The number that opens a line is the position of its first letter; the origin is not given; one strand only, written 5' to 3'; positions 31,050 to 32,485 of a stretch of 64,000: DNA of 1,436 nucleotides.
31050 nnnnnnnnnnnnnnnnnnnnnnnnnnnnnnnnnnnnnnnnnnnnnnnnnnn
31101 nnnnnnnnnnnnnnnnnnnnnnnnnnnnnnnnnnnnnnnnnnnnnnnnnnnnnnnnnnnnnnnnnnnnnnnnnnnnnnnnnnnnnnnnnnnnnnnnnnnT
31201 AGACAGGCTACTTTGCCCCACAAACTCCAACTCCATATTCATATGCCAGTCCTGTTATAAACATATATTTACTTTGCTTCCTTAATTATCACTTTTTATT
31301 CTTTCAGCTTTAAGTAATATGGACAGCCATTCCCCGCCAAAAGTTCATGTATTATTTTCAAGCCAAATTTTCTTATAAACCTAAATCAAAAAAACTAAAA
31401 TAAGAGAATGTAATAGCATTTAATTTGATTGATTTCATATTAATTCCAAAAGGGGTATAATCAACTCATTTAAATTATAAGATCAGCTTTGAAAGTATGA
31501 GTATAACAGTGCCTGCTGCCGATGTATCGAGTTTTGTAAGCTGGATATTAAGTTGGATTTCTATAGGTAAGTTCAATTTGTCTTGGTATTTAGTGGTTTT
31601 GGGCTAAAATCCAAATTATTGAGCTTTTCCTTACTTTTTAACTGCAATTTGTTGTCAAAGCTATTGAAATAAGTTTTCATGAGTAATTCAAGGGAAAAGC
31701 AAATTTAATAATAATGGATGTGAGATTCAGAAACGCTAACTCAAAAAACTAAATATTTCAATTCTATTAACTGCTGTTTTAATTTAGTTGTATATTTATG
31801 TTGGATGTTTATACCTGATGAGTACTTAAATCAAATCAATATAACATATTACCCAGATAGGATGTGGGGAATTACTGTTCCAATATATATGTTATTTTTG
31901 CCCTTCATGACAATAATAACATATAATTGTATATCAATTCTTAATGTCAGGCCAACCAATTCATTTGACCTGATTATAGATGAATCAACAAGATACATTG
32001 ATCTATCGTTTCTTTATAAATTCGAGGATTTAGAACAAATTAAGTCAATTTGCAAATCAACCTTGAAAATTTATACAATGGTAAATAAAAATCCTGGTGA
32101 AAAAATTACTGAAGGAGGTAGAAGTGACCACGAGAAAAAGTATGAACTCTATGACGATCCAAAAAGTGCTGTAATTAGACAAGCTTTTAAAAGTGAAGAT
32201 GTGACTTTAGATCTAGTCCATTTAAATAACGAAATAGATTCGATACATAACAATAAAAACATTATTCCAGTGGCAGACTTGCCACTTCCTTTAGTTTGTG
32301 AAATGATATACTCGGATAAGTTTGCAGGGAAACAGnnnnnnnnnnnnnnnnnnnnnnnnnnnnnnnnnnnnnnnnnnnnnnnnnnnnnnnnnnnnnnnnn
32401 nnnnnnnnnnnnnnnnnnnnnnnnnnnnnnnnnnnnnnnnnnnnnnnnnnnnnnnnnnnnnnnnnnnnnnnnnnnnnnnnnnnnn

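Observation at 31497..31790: PIG-P first transmembrane helix is encoded by a separate upstream exon (221-nt intron)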

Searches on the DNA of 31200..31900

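Call 36: search_rna_families(source=window, start=31200, end=31900, threshold=evalue, max_evalue=1)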
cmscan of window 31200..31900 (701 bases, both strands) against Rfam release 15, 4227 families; matches with E-value up to 1: 0.
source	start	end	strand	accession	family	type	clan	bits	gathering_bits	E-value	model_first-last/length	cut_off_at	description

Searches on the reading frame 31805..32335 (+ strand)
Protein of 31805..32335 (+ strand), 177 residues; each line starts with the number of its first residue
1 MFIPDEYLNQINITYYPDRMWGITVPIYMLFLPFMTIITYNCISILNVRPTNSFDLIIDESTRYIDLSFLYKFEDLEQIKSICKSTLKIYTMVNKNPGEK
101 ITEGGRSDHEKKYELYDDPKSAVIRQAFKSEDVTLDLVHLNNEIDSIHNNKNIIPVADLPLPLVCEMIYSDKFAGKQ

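Call 5: search_protein_families(library=pfam, proteins=[window:31805-32335:+], max_evalue=1)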
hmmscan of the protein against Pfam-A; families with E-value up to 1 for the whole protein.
seq(177 aa): 2 families
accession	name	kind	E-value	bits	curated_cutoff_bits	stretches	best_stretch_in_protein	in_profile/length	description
PF08510.17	PIG-P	-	4.4e-22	78.7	39.3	1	1-128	24-121/121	PIG-P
PF07297.17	DPM2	-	0.13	13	27.3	1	14-42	38-66/75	Dolichol phosphate-mannose biosynthesis regulatory protein (DPM2)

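Call 8: list_cluster_members(proteins=[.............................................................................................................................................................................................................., window:31805-32335:+, P0001])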
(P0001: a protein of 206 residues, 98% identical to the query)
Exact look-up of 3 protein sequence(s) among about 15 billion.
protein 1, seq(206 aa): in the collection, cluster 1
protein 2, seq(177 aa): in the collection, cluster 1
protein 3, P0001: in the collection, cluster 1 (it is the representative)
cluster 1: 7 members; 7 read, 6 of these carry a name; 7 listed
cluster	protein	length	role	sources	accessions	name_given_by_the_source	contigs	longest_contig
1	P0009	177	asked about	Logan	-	-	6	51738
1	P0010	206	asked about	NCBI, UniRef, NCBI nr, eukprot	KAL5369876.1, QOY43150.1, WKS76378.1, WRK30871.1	phosphatidylinositol N-acetylglucosaminyltransferase subunit PIG-P [Cryptosporidium ... | PIG-P domain-containing protein n=1 Tax=Cryptosporidium parvum TaxID=5807 ... | PIG-P [Cryptosporidium parvum]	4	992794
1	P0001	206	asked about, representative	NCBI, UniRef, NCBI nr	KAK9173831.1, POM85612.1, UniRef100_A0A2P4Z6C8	PIG-P family protein family protein [Cryptosporidium meleagridis] | PIG-P family protein family protein n=1 Tax=Cryptosporidium meleagridis TaxID=93969 ...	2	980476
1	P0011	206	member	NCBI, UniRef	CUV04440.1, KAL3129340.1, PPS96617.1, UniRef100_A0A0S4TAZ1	unnamed protein product [Cryptosporidium hominis] | PIG-P n=1 Tax=Cryptosporidium hominis TaxID=237895 RepID=A0A0S4TAZ1_CRYHO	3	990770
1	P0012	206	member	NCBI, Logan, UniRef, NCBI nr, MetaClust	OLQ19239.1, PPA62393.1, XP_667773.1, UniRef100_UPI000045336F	PIG-P family protein family protein [Cryptosporidium hominis] | NPD010 n=1 Tax=Cryptosporidium hominis (strain TU502) TaxID=353151 RepID=UPI000045336F | NPD010 [Cryptosporidium hominis TU502]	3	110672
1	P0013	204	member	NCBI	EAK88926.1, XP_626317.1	phosphatidylinositol N-acetylglucosaminyltransferase subunit PIG-P, involved in GPI ...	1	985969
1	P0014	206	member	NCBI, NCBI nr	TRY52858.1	PIG-P [Cryptosporidium tyzzeri]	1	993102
